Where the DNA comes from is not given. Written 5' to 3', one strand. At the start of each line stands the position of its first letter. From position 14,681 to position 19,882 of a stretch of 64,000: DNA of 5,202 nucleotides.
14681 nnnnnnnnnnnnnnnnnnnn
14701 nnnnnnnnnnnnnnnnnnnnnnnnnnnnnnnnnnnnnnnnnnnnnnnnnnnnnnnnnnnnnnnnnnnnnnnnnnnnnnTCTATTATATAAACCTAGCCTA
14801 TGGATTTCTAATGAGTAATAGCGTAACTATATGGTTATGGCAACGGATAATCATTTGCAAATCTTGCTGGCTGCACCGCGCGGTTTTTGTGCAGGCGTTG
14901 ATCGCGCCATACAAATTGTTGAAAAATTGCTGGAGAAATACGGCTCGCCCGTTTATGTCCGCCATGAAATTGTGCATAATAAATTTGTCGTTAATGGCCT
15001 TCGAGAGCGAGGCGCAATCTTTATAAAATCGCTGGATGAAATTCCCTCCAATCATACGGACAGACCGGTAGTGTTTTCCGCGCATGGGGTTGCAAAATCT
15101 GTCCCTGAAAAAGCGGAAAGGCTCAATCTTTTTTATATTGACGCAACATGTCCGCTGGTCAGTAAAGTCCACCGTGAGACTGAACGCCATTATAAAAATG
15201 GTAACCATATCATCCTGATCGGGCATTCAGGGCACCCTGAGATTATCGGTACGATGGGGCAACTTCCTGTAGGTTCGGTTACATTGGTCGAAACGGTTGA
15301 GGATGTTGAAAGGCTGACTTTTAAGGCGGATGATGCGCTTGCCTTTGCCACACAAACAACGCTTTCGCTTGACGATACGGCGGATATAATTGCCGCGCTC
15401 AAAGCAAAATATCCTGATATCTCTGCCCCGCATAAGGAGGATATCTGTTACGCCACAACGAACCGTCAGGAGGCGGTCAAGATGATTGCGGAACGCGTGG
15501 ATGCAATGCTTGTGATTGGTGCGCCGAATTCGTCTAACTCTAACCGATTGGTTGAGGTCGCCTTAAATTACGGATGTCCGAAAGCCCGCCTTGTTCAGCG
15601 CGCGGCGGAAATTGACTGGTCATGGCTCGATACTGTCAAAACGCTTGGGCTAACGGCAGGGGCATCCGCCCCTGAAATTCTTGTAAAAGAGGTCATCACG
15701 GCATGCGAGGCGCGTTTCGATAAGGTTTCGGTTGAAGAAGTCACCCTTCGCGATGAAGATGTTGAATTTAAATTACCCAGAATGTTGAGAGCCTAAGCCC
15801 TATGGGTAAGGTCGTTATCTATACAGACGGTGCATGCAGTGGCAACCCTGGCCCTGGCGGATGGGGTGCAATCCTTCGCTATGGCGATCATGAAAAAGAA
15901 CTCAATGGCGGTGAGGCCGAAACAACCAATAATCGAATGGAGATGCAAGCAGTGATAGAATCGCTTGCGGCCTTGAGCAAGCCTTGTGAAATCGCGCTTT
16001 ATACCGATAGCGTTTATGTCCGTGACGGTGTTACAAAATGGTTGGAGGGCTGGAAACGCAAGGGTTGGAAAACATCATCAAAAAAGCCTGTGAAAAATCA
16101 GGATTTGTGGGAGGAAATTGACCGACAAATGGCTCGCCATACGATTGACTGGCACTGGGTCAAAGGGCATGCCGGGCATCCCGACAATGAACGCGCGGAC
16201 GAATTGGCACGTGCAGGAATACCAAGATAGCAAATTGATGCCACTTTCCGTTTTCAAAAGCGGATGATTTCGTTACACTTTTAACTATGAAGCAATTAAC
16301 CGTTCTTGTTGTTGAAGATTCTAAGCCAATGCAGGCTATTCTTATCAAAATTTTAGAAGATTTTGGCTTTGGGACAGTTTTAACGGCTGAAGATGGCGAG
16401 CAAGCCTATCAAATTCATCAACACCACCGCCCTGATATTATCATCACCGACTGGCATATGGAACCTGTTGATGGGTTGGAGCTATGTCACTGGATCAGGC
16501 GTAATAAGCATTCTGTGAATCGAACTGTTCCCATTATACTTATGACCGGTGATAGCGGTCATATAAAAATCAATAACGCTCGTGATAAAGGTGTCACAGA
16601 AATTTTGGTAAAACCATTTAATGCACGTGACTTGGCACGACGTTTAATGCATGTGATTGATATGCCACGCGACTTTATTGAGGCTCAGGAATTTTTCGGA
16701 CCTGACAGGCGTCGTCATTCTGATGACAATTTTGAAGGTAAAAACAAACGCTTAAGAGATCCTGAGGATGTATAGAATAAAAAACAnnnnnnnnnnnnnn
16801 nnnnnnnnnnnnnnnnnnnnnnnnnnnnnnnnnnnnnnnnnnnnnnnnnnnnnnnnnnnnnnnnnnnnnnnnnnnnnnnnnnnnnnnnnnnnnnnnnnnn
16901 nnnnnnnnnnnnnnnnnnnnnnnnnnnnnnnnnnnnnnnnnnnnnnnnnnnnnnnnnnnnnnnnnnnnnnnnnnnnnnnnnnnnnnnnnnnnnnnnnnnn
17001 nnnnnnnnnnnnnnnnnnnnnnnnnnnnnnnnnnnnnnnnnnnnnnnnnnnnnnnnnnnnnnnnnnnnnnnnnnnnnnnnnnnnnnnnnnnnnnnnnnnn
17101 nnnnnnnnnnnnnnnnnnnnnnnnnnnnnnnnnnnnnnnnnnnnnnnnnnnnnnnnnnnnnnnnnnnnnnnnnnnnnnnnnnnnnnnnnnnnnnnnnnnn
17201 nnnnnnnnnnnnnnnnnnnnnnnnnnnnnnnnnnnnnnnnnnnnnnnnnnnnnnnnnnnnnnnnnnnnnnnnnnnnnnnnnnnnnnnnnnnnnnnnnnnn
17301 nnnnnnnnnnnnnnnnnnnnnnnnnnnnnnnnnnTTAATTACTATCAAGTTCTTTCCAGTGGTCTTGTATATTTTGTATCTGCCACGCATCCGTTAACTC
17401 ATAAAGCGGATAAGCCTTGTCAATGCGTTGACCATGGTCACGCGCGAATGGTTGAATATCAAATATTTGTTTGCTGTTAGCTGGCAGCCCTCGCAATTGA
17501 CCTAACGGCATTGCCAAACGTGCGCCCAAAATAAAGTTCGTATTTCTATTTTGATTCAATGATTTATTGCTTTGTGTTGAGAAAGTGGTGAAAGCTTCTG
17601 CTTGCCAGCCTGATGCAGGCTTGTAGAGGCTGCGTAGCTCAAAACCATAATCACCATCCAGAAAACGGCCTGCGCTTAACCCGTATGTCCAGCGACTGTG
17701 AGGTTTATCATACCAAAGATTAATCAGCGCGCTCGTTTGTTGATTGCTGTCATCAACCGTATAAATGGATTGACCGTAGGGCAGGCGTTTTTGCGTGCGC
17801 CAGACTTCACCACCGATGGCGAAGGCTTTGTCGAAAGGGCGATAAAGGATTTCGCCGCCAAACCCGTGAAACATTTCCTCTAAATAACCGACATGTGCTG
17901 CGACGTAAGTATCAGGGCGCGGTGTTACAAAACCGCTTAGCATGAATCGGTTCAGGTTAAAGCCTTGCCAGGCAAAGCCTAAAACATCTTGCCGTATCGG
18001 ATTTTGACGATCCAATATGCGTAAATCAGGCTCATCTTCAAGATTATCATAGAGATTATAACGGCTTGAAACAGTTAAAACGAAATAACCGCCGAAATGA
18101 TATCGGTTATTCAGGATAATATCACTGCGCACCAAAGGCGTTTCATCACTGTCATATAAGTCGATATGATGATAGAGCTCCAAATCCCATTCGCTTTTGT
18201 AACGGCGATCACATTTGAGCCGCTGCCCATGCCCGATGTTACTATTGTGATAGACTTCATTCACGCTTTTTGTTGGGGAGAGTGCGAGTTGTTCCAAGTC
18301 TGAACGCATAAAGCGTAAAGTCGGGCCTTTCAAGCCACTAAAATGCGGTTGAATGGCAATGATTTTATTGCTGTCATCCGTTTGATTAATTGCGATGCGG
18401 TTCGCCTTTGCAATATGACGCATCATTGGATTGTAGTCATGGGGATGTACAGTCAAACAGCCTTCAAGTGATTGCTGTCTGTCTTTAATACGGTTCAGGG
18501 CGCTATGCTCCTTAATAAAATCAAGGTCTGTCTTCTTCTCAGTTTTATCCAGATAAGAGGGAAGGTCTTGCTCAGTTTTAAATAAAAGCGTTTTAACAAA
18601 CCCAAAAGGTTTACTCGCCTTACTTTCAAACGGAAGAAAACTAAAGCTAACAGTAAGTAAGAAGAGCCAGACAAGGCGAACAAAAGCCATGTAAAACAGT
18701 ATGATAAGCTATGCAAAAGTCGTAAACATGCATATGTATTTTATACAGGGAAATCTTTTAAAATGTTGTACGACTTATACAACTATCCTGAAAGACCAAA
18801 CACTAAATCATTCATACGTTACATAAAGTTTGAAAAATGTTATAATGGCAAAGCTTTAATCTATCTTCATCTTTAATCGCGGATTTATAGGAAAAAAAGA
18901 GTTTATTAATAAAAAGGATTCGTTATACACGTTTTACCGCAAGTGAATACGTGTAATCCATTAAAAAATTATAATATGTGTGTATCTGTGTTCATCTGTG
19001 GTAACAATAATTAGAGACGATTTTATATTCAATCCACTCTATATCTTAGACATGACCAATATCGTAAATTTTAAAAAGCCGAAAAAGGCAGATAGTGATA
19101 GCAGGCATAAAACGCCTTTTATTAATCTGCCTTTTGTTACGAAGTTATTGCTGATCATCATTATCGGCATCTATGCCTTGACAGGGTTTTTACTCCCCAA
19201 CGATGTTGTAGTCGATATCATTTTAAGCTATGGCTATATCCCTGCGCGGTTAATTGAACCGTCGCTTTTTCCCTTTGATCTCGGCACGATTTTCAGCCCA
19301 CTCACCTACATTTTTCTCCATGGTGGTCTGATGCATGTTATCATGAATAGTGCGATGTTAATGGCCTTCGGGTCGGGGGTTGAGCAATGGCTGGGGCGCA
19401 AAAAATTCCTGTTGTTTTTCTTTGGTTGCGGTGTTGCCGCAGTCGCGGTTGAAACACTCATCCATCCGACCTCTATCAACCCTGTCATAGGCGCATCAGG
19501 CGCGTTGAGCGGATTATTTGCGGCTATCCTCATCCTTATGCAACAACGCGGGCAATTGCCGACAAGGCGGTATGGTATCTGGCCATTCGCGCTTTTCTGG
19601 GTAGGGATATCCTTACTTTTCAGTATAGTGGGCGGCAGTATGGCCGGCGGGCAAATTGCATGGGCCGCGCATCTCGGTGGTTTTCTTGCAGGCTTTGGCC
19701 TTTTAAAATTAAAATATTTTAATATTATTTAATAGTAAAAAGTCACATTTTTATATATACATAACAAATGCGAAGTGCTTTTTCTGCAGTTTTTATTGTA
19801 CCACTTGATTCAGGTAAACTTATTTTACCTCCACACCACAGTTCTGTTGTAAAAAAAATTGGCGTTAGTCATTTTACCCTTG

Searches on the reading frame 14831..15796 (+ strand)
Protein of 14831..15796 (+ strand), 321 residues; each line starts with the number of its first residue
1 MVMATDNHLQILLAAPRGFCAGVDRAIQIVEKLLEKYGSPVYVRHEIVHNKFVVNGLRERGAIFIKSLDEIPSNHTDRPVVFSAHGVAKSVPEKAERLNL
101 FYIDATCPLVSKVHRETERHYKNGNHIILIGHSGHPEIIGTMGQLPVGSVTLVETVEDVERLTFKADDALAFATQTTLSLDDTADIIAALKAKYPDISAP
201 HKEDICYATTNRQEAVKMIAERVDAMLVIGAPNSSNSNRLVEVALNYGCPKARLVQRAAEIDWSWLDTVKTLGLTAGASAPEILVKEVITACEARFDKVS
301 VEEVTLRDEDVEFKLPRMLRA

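Call 92: search_protein_families(library=pfam, proteins=[window:14831-15796:+], max_evalue=0.0001)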
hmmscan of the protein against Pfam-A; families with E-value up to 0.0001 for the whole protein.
window:14831-15796:+ (321 aa): 1 family
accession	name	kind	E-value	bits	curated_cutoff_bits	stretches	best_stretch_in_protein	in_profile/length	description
PF02401.23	LYTB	-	4.8e-96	321.6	24.5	1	11-291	1-265/267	LytB protein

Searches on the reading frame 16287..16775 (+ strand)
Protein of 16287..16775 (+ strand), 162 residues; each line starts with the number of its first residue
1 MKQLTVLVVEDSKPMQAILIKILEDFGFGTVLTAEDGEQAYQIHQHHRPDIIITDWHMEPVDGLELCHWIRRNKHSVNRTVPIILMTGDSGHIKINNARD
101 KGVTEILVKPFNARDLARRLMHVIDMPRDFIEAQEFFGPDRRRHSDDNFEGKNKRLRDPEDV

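Call 92: search_protein_families(library=pfam, proteins=[window:16287-16775:+], max_evalue=0.0001)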
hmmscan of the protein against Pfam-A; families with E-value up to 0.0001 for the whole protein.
window:16287-16775:+ (162 aa): 1 family
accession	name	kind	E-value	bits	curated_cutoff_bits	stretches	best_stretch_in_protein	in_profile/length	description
PF00072.30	Response_reg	-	1.3e-25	90.1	30.2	1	6-119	1-109/111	Response regulator receiver domain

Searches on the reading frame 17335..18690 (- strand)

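Call 92: search_protein_families(library=pfam, proteins=[window:17335-18690:-], max_evalue=0.0001)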
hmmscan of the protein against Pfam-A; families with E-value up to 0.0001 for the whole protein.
window:17335-18690:- (451 aa): 1 family
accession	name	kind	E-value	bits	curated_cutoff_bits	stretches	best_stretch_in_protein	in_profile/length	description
PF06082.17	YjbH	-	5.5e-43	148.2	24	1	51-434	275-657/658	Exopolysaccharide biosynthesis protein YbjH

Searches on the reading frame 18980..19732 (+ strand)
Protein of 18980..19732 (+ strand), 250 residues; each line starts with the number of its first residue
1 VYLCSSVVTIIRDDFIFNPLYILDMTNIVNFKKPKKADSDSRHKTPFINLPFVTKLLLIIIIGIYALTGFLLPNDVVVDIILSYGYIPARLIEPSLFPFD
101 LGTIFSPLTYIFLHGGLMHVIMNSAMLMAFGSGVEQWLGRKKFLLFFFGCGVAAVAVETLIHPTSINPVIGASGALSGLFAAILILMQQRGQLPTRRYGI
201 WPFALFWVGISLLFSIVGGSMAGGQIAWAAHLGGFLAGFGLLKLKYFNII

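Call 92: search_protein_families(library=pfam, proteins=[window:18980-19732:+], max_evalue=0.0001)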
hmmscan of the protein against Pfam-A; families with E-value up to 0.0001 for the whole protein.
window:18980-19732:+ (250 aa): 1 family
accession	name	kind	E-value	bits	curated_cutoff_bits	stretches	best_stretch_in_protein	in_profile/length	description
PF01694.28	Rhomboid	-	7e-27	94.8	22.6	1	108-241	8-136/143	Rhomboid domain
